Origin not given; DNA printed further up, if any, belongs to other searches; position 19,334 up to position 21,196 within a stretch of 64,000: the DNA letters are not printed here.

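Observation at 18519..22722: HpnI/HpnJ/HpnK-like trio (GT2 – B12-radical-SAM – YdjC deacetylase) inside a Wzm/Wzt glycan export locus, with no hopanoid cyclase nearby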

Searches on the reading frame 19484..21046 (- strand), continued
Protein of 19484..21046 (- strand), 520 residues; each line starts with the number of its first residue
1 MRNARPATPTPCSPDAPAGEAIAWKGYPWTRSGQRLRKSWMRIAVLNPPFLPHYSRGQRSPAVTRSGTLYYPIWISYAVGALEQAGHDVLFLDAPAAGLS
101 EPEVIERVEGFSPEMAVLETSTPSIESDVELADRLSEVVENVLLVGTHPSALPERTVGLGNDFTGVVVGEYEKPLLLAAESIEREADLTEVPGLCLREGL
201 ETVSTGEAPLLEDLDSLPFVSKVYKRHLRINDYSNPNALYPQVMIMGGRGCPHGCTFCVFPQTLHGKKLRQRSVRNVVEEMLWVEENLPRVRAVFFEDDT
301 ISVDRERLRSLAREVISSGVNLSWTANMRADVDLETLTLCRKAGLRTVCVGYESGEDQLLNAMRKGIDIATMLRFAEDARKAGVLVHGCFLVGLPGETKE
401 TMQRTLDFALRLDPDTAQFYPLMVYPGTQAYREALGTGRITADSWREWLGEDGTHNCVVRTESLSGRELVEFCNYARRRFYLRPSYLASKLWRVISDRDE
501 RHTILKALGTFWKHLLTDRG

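Call 39: search_solved_structures(query=window:19484-20926:-, max_evalue=0.00001)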
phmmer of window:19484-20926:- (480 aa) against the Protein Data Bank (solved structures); distinct sequences matched with E-value up to 0.00001: 2.
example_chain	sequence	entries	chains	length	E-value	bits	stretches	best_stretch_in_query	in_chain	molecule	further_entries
6fd2_B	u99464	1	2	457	1.4e-24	89.8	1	197-429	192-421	Putative apramycin biosynthetic oxidoreductase 4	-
9ccb_A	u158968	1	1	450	1.3e-15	60.2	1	104-392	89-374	Radical SAM core domain-containing protein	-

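Call 42: find_encoding_contigs(protein=P0002, flank=10000, max_places=2)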
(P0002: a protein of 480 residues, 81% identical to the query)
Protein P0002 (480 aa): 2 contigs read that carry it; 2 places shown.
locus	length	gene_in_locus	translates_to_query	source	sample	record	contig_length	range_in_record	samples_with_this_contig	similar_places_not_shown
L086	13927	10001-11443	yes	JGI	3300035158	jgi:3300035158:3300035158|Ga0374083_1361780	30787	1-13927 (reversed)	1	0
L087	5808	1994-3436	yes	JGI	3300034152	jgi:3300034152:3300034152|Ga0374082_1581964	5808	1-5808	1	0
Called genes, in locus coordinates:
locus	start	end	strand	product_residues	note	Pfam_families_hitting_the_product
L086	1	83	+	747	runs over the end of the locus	PF07228:SpoIIE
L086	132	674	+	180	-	PF13185:GAF_2, PF01590:GAF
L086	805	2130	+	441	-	PF04932:Wzy_C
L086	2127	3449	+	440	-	PF00989:PAS (faint), PF13426:PAS_9 (weak), PF00158:Sigma54_activat, PF14532:Sigma54_activ_2, PF00004:AAA (weak), PF07728:AAA_5, PF25601:AAA_lid_14, PF02954:HTH_8, +1 more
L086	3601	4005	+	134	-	-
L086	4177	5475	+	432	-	PF00009:GTP_EFTU, PF01926:MMR_HSR1, PF02421:FeoB_N, PF04548:AIG1 (weak), PF00009:GTP_EFTU (weak), PF01926:MMR_HSR1, PF02421:FeoB_N, PF14714:KH_dom-like, +2 more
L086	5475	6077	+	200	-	PF02660:G3P_acyltransf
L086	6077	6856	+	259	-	PF01061:ABC2_membrane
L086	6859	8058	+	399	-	PF00005:ABC_tran, PF14524:Wzt_C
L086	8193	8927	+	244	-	PF04794:YdjC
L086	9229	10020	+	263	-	PF01075:Glyco_transf_9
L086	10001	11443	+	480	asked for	PF02310:B12-binding, PF04055:Radical_SAM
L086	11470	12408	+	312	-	PF00535:Glycos_transf_2, PF13641:Glyco_tranf_2_3, PF13632:Glyco_trans_2_3 (weak)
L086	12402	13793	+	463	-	PF13727:CoA_binding_3, PF02397:Bac_transf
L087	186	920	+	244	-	PF04794:YdjC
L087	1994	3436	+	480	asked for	PF02310:B12-binding, PF04055:Radical_SAM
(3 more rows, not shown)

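Call 44: get_annotated_region(hit=H22, flank=6000)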
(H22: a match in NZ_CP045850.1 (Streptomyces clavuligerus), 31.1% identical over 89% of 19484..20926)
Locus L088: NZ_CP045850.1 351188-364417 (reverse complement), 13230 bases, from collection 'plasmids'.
description: Streptomyces clavuligerus strain ATCC 27064 isolate Leon-isolate plasmid pSCL4, complete sequence
organism: Streptomyces clavuligerus (NCBI taxid 1901)
taxonomy: Bacteria; Actinomycetota; Actinomycetes; Kitasatosporales; Streptomycetaceae; Streptomyces; Streptomyces clavuligerus
host: -; source: pure culture single spore isolate,culture maintained in Leon, missing plasmid pSCL3; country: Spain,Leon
typing (MOB-suite, as given by PLSDB): mobilizable; replicon rep_cluster_12,rep_cluster_1922; relaxase MOBP
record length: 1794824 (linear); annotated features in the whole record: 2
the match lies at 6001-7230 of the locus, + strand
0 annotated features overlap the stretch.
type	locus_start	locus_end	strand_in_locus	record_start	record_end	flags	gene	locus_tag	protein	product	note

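Call 45: get_annotated_region(hit=H21, flank=5000)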
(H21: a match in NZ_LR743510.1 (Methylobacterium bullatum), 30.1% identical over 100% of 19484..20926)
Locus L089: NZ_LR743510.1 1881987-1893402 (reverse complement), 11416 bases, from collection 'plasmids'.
description: Methylobacterium bullatum isolate mbul2 plasmid 1
organism: Methylobacterium bullatum (NCBI taxid 570505)
taxonomy: Bacteria; Pseudomonadota; Alphaproteobacteria; Hyphomicrobiales; Methylobacteriaceae; Methylobacterium; Methylobacterium bullatum
host: -; source: -; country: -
typing (MOB-suite, as given by PLSDB): non-mobilizable
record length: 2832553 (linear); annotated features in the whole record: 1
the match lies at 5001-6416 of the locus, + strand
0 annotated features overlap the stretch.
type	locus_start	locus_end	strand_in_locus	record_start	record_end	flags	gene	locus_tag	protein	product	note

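Call 64: find_related_loci(query=A3, collection=metagenome_contigs, flank=6000)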
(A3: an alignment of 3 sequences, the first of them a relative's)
Query A3 (485 aa) in metagenome_contigs; peptide patterns used: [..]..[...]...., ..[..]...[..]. (x = any residue, [..] = any of these).
600 stretches matched a pattern (row limit reached: there are more); 319 encode a relative of the query (tblastn E <= 1e-3); the best 80 are kept; 80 distinct loci.
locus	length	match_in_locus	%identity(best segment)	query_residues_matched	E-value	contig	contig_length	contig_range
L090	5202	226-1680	99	1-485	0e+0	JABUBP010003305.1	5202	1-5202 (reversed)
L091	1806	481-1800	91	1-440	0e+0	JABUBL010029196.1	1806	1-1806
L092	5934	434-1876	66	1-483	0e+0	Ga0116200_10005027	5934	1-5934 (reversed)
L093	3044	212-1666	62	1-485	0e+0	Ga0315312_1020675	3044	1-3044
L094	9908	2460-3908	65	1-485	0e+0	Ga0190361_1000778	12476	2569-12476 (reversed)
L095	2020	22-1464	65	1-483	0e+0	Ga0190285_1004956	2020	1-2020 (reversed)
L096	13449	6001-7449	63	1-483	0e+0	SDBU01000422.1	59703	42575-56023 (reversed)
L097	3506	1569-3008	60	1-483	0e+0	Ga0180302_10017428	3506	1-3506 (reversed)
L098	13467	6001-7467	62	1-485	0e+0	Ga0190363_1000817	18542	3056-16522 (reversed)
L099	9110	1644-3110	62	1-485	0e+0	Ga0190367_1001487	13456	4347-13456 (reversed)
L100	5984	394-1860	62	1-485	0e+0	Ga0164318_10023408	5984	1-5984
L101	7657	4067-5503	59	1-482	0e+0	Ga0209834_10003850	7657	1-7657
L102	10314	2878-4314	59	1-482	0e+0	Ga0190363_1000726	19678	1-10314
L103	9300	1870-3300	58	1-481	0e+0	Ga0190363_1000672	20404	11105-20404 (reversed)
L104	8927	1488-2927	56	1-483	0e+0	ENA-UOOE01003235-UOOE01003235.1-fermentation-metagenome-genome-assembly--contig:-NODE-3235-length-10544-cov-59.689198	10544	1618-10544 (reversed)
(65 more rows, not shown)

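Call 73: search_protein_families(library=ncbifam, proteins=[L002:4195-5496:+, L002:5493-6866:+, L002:7594-8997:+, L001:7345-8796:+, L001:11445-12500:+, L066:8817-10004:+, L066:5743-6702:+, L066:7615-8772:+, L066:11445-12488:+, L004:9531-10994:+], max_evalue=0.001)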
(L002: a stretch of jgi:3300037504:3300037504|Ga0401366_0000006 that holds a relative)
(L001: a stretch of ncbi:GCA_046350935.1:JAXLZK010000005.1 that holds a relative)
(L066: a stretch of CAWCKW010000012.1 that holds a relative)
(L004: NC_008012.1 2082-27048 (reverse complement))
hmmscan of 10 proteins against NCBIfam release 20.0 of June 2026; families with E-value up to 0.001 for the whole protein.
L002:4195-5496:+ (433 aa): 0 families

L002:5493-6866:+ (457 aa): 25 families
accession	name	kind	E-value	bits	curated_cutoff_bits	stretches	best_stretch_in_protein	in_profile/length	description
NF050148.1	rSAM_ApyD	equivalog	1.8e-46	158.8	750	1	20-437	23-439/645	RiPP biosynthesis radical SAM protein ApyD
TIGR02026.1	BchE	equivalog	2.3e-46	158.7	481.35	1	15-432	15-431/497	magnesium-protoporphyrin IX monomethyl ester anaerobic oxidative cyclase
TIGR03471.1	HpnJ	equivalog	6.3e-44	150.6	577.6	1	69-453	75-458/472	hopanoid biosynthesis associated radical SAM protein HpnJ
TIGR04072.2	rSAM_ladder_B12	equivalog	3.3e-39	134.8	360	2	195-359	182-343/443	lipid biosynthesis B12-binding/radical SAM protein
TIGR04385.1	B12_rSAM_cofa1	equivalog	9.9e-39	133.8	450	1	22-361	20-360/438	B12 lower ligand biosynthesis radical SAM protein BzaD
NF038361.1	rSAM_Sden_1168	equivalog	5.9e-37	127.4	575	1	54-396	132-482/560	Sden_1168 family B12-binding radical SAM P-methyltransferase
TIGR04014.1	B12_SAM_MJ_0865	equivalog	1.9e-33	115.9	360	1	54-386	30-357/434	methyl-coenzyme M reductase glutamine C-methyltransferase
TIGR04367.1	HpnR_B12_rSAM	equivalog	1.9e-33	115.7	650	1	22-403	22-390/490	hopanoid C-3 methylase HpnR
NF033070.1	rSAM_AprD4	equivalog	7.3e-29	101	500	1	158-402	167-407/456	AprD4 family radical SAM diol-dehydratase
TIGR04013.1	B12_SAM_MJ_1487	hypoth_equivalog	4.4e-27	94.9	251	2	61-238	41-194/382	TIGR04013 family B12-binding domain/radical SAM domain-containing protein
TIGR03975.1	rSAM_ocin_1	subfamily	2.3e-26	92.4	281.85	1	47-359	113-424/606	RiPP maturation radical SAM C-methyltransferase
TIGR04479.1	bcpD_PhpK_rSAM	subfamily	5.3e-26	91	600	1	52-363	100-407/504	PhpK family radical SAM P-methyltransferase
TIGR04295.1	B12_rSAM_oligo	hypoth_equivalog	5e-23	81.5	400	1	22-343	25-341/422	TIGR04295 family B12-binding domain-containing radical SAM protein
NF040546.1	rSAM_CUAEP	equivalog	5.7e-18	64.9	500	1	15-362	6-338/468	CUAEP/CCAEP-tail radical SAM (seleno)protein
NF045585.1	rSAM_slr0320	equivalog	1.4e-17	63.4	775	1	28-336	74-378/511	photosystem II high light acclimation radical SAM protein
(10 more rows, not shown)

L002:7594-8997:+ (467 aa): 0 families

L001:7345-8796:+ (483 aa): 23 families
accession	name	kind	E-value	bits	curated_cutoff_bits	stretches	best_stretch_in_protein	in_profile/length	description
TIGR04013.1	B12_SAM_MJ_1487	hypoth_equivalog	2.2e-29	102.5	251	2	53-260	25-194/382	TIGR04013 family B12-binding domain/radical SAM domain-containing protein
TIGR04072.2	rSAM_ladder_B12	equivalog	3.7e-25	88.5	360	1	213-423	179-383/443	lipid biosynthesis B12-binding/radical SAM protein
NF038361.1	rSAM_Sden_1168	equivalog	1.2e-21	76.9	575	1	105-420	183-481/560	Sden_1168 family B12-binding radical SAM P-methyltransferase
NF050148.1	rSAM_ApyD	equivalog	6.5e-21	74.4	750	2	218-411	203-392/645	RiPP biosynthesis radical SAM protein ApyD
TIGR03471.1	HpnJ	equivalog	2.3e-16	59.8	577.6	1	217-420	200-395/472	hopanoid biosynthesis associated radical SAM protein HpnJ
TIGR03975.1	rSAM_ocin_1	subfamily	2.2e-13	49.6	281.85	1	117-391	178-432/606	RiPP maturation radical SAM C-methyltransferase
TIGR02026.1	BchE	equivalog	1e-12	47.7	481.35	1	28-423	25-398/497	magnesium-protoporphyrin IX monomethyl ester anaerobic oxidative cyclase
TIGR04385.1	B12_rSAM_cofa1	equivalog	1.6e-12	47.4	450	1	26-419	21-401/438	B12 lower ligand biosynthesis radical SAM protein BzaD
TIGR04014.1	B12_SAM_MJ_0865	equivalog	4.7e-11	42.1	360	1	219-414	165-360/434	methyl-coenzyme M reductase glutamine C-methyltransferase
TIGR04367.1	HpnR_B12_rSAM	equivalog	8.9e-09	34.4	650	1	220-356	192-322/490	hopanoid C-3 methylase HpnR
TIGR04479.1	bcpD_PhpK_rSAM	subfamily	1.9e-07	29.8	600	1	195-394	222-415/504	PhpK family radical SAM P-methyltransferase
NF033070.1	rSAM_AprD4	equivalog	7.4e-07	28.4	500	1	215-419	197-397/456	AprD4 family radical SAM diol-dehydratase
NF045585.1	rSAM_slr0320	equivalog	1.2e-06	27.4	775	1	219-380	240-403/511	photosystem II high light acclimation radical SAM protein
NF040542.1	rSAM_RCCLKC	equivalog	2.6e-06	26.8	450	1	91-381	68-342/423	arsinothricin biosynthesis radical SAM protein ArsL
NF033712.0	B12_rSAM_KedN5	subfamily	1e-05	23.9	700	0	219-418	200-397/624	KedN5 family methylcobalamin-dependent radical SAM C-methyltransferase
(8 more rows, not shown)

L001:11445-12500:+ (351 aa): 3 families
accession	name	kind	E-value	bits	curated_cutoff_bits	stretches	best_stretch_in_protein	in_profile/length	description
NF053518.1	DipepPtdsDpp5Prph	equivalog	7.2e-10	38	900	1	43-166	392-516/655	dipeptidyl-peptidase Dpp5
NF047920.1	lactonase_UilS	equivalog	0.00044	20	400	1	55-180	6-122/285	UilS family quorum-quenching N-acyl-homoserine lactonase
NF033523.0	lasso_peptidase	equivalog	0.00061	18.7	400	1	53-174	383-512/638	Atxe2 family lasso peptide isopeptidase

L066:8817-10004:+ (395 aa): 8 families
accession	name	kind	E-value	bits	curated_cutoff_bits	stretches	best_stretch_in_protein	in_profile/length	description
NF052623.1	Npun_F2552_fam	equivalog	2.6e-21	76.4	500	1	20-239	40-260/314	Npun_F2552 family protein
NF038196.1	ferrodoxin_EFR1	subfamily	2.8e-06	27.5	75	1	320-373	180-232/242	EFR1 family ferrodoxin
TIGR02179.1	PorD_KorD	subfamily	8.1e-05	22.7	60.05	1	313-372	13-74/78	2-oxoacid:acceptor oxidoreductase, delta subunit, pyruvate/2-ketoisovalerate family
NF045790.1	OxalOxreddelta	equivalog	8.2e-05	21.9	230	1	306-374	241-310/316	oxalate oxidoreductase subunit delta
NF007382.0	PRK09898.1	equivalog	0.00023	20.8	213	1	322-371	151-199/208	ferredoxin-like protein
TIGR01944.1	rnfB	subfamily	0.00029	20.4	68.7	1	323-376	111-166/190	RnfABCDGE type electron transport complex subunit B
TIGR04395.1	cutC_activ_rSAM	equivalog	0.00047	19.5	360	1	321-384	49-117/309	choline TMA-lyase-activating enzyme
NF040864.1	HgcB_ferredoxin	equivalog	0.00092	19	99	1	322-379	11-70/93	mercury methylation ferredoxin HgcB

L066:5743-6702:+ (319 aa): 10 families
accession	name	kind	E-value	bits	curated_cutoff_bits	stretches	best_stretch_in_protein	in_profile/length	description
NF005919.0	PRK07920.1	equivalog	2.2e-16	59.8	209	2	222-307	212-295/311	phosphatidylinositol mannoside acyltransferase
NF006270.0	PRK08419.1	equivalog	8.5e-10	38.4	248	1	12-293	5-276/298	lipid A biosynthesis lauroyl acyltransferase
TIGR02207.1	lipid_A_htrB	subfamily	9.1e-09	35.1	297.8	1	20-288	21-277/303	LpxL/LpxP family Kdo(2)-lipid IV(A) lauroyl/palmitoleoyl acyltransferase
NF004191.0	PRK05646.1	equivalog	5.7e-07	29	491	1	17-137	21-138/310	lipid A biosynthesis lauroyl acyltransferase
NF006437.0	PRK08733.1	equivalog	2.6e-06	26.8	540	1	103-296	107-285/306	LpxL/LpxP family Kdo(2)-lipid IV(A) lauroyl/palmitoleoyl acyltransferase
NF005340.0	PRK06860.1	subfamily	1.1e-05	24.8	398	1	20-134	27-138/309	lipid A biosynthesis lauroyl acyltransferase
NF006507.0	PRK08943.1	subfamily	1.3e-05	24.4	337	0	23-151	36-161/322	lipid A biosynthesis (KDO)2-(lauroyl)-lipid IVA acyltransferase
TIGR02208.1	lipid_A_msbB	equivalog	0.0002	20.7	336.05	0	23-159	26-159/305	lauroyl-Kdo(2)-lipid IV(A) myristoyltransferase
NF004569.0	PRK05906.1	equivalog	0.00046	19.1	439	0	107-289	125-292/454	lipid A biosynthesis lauroyl acyltransferase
NF006438.0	PRK08734.1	equivalog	0.00082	18.5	363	0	94-246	85-227/305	lauroyl acyltransferase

L066:7615-8772:+ (385 aa): 6 families
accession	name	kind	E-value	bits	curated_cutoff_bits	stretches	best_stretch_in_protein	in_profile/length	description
TIGR02201.1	heptsyl_trn_III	equivalog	4.5e-43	147.6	170.2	1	44-376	2-343/344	putative lipopolysaccharide heptosyltransferase III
NF007742.0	PRK10422.1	equivalog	1.7e-38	132.3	467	1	39-382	3-349/352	lipopolysaccharide core heptosyltransferase RfaQ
TIGR02195.1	heptsyl_trn_II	equivalog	7.3e-38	130.5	134.6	1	43-376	1-338/339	lipopolysaccharide heptosyltransferase II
TIGR02193.1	heptsyl_trn_I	equivalog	6.7e-28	97.8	185.3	1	43-336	1-299/320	lipopolysaccharide heptosyltransferase I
NF008162.0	PRK10916.1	equivalog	5.5e-18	65.3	569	1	214-331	179-300/348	ADP-heptose--LPS heptosyltransferase RfaF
NF008204.0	PRK10964.1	equivalog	8.8e-16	57.9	437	2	228-336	191-297/322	lipopolysaccharide heptosyltransferase RfaC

L066:11445-12488:+ (347 aa): 24 families
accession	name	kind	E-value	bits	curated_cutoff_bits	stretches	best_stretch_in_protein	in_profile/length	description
NF041875.1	EPS_EpsD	equivalog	1.1e-41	143.3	370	1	24-257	2-244/325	exopolysaccharide biosynthesis glycosyltransferase EpsD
TIGR03965.1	mycofact_glyco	equivalog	1.6e-38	132.8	280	1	13-273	66-332/467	mycofactocin biosynthesis glycosyltransferase MftF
TIGR03937.1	PgaC_IcaA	equivalog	1.5e-24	86.7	422.3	1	15-255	39-285/407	poly-beta-1,6-N-acetyl-D-glucosamine synthase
TIGR04283.1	glyco_like_mftF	equivalog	2.4e-24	86.2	182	1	24-242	2-202/221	TIGR04283 family arsenosugar biosynthesis glycosyltransferase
NF041394.1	GtaseAglG_Halo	equivalog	3.7e-18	65.9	440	1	23-253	3-251/304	glucosyl-dolichyl phosphate glucuronosyltransferase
NF038302.1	EPS_HpsE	equivalog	8.5e-18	64.4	300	1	22-120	2-109/307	hormogonium polysaccharide biosynthesis glycosyltransferase HpsE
NF007482.0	PRK10073.1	equivalog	3.2e-17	62.5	423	1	20-108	5-96/334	glycosyltransferase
NF038299.1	EPS_HpsN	equivalog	2e-11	43.4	425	1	23-221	3-222/317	hormogonium polysaccharide biosynthesis glycosyltransferase HpsN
NF047683.1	TeichurnBiosyTuaG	equivalog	9.7e-11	41.8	400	1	23-108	8-97/252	teichuronic acid biosynthesis protein TuaG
NF010496.0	PRK13915.1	equivalog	2.1e-10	40.2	262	1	21-136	31-157/307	glucosyl-3-phosphoglycerate synthase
TIGR03111.1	glyc2_xrt_Gpos1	hypoth_equivalog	4.3e-10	39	363.95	1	17-144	45-178/439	TIGR03111 family XrtG-associated glycosyltransferase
NF050819.1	PolSacchBiosHfsG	equivalog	1.3e-08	34.4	500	1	22-205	13-204/302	polysaccharide biosynthesis protein HfsG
TIGR03469.1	HpnB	hypoth_equivalog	4e-08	32.7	379.25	1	21-77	44-99/386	hopene-associated glycosyltransferase HpnB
TIGR04242.1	nodulat_NodC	equivalog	4.3e-08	32.5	550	1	19-150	46-186/395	chitooligosaccharide synthase NodC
NF045692.1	OglycostaseCruG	equivalog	7.4e-08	31.7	600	1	17-75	37-93/386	2'-O-glycosyltransferase CruG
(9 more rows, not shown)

L004:9531-10994:+ (487 aa): 25 families
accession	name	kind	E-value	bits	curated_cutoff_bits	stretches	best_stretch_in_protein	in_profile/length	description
TIGR03471.1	HpnJ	equivalog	3.2e-112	375.8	577.6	1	1-476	1-466/472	hopanoid biosynthesis associated radical SAM protein HpnJ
TIGR02026.1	BchE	equivalog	8.1e-47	160.2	481.35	1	29-450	19-435/497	magnesium-protoporphyrin IX monomethyl ester anaerobic oxidative cyclase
TIGR04479.1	bcpD_PhpK_rSAM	subfamily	2.3e-39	135.2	600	1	136-391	183-426/504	PhpK family radical SAM P-methyltransferase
NF050148.1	rSAM_ApyD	equivalog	4.2e-34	117.9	750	1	73-368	75-360/645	RiPP biosynthesis radical SAM protein ApyD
TIGR04367.1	HpnR_B12_rSAM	equivalog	1.2e-30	106.5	650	1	35-410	25-385/490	hopanoid C-3 methylase HpnR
NF038361.1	rSAM_Sden_1168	equivalog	1.2e-28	100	575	1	122-442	196-515/560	Sden_1168 family B12-binding radical SAM P-methyltransferase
TIGR04072.2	rSAM_ladder_B12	equivalog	6e-27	94.4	360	1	31-405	17-381/443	lipid biosynthesis B12-binding/radical SAM protein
TIGR03975.1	rSAM_ocin_1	subfamily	3.3e-24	85.3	281.85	1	89-363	145-419/606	RiPP maturation radical SAM C-methyltransferase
NF033712.0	B12_rSAM_KedN5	subfamily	4.1e-23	81.4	700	1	64-400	54-395/624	KedN5 family methylcobalamin-dependent radical SAM C-methyltransferase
TIGR04385.1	B12_rSAM_cofa1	equivalog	2.5e-22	79.7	450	1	82-369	79-359/438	B12 lower ligand biosynthesis radical SAM protein BzaD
NF033070.1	rSAM_AprD4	equivalog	1.6e-21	76.7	500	1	151-432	146-421/456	AprD4 family radical SAM diol-dehydratase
TIGR04295.1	B12_rSAM_oligo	hypoth_equivalog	1.5e-20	73.3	400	1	30-394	23-382/422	TIGR04295 family B12-binding domain-containing radical SAM protein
TIGR04013.1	B12_SAM_MJ_1487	hypoth_equivalog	5.7e-19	68.2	251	1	77-376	46-335/382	TIGR04013 family B12-binding domain/radical SAM domain-containing protein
TIGR04014.1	B12_SAM_MJ_0865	equivalog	1.4e-16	60.4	360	1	87-372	53-334/434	methyl-coenzyme M reductase glutamine C-methyltransferase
TIGR04190.1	B12_SAM_Ta0216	equivalog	5.2e-15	55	500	1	89-316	97-335/554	TIGR04190 family B12-binding domain/radical SAM domain protein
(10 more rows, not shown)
